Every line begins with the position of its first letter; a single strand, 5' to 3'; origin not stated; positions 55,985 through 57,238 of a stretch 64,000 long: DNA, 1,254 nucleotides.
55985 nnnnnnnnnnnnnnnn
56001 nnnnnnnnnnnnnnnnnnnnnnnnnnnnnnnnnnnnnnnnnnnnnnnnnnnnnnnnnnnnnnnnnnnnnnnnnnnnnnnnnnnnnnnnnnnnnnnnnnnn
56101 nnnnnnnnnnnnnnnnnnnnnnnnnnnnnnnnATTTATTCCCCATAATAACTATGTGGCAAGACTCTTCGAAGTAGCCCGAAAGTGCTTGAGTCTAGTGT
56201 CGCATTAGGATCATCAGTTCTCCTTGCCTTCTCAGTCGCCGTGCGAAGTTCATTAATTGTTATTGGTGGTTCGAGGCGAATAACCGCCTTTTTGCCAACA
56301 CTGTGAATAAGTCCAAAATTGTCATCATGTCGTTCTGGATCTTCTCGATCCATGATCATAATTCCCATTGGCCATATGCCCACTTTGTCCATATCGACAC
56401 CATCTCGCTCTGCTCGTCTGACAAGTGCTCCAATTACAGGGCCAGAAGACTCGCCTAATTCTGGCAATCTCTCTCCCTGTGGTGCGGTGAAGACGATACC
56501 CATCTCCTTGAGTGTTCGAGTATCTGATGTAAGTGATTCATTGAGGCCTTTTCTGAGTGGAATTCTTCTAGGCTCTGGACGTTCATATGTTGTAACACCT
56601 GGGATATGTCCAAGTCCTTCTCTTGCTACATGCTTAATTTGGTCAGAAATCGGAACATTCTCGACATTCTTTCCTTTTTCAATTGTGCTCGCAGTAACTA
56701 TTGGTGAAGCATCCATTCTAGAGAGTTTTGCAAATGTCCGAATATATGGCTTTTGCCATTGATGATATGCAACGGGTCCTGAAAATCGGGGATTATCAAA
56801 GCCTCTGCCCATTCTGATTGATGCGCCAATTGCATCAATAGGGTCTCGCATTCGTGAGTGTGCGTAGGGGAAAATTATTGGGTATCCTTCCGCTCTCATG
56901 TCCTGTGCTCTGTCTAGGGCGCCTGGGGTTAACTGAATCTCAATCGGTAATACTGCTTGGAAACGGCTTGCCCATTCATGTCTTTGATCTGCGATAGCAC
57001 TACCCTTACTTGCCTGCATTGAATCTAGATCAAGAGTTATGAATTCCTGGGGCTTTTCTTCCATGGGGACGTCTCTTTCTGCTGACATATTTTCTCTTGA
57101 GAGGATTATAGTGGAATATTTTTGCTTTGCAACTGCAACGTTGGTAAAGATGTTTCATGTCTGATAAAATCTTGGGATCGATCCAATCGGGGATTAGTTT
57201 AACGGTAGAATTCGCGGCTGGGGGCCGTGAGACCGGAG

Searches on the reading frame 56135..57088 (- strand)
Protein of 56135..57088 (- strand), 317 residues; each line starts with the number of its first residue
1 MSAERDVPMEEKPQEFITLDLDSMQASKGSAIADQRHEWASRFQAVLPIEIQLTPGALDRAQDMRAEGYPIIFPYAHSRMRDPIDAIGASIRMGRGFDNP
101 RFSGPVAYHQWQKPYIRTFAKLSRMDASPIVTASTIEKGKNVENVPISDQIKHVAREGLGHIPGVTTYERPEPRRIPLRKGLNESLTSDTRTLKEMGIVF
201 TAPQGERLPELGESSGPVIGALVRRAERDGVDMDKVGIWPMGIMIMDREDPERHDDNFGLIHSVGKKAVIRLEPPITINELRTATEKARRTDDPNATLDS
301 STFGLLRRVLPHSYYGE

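Call 8: search_protein_families(library=pfam, proteins=[window:56135-57088:-], max_evalue=0.001)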
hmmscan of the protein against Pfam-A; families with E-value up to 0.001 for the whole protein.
window:56135-57088:- (317 aa): 0 families

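Call 35: search_protein_families(library=pfam, proteins=[window:56135-57088:-], max_evalue=1)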
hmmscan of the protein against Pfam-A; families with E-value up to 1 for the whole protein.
window:56135-57088:- (317 aa): 1 family
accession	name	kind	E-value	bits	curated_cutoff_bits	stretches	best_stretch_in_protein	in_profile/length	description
PF20575.4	HTH_63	-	0.23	11.5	23.9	1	213-313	23-128/148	Helix-turn-helix domain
